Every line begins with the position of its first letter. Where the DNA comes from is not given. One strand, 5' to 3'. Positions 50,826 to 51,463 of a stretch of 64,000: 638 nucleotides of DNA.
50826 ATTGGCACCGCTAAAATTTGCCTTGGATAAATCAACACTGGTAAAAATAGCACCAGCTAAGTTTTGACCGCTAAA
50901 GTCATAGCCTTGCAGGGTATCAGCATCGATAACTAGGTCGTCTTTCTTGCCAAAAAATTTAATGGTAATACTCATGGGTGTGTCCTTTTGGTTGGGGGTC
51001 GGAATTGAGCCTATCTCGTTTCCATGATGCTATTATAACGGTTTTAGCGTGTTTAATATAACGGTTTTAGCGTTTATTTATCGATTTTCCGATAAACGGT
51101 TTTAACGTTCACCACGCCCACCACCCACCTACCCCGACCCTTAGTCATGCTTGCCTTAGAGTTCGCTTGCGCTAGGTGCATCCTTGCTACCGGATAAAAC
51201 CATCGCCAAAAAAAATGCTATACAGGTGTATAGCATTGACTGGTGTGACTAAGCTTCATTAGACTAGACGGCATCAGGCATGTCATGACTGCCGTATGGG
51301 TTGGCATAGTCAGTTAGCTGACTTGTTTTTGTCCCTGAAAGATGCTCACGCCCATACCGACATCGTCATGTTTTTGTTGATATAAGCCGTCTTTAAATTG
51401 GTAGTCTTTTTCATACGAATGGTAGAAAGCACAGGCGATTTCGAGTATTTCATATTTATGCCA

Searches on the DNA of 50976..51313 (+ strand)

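Call 64: search_dna_similar(query=window:50976-51313:+, collection=plasmids, mode=near, max_rows=8)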
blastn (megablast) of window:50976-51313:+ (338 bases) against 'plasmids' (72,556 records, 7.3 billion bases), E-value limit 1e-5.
Records with a match: 1; places in all: 5; records where one place covers at least 80% of the query: 1.
Best place of each record, by identity: 95-99% 1.
By first word of the organism name: Moraxella 1.
By predicted mobility (MOB-suite, as given by PLSDB): non-mobilizable 1.
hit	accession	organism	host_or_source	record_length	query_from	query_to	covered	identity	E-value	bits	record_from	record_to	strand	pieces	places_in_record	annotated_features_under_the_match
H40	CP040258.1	Moraxella osloensis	mycoplasma culture contaminant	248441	1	338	100%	97.9%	6e-165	586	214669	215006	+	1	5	none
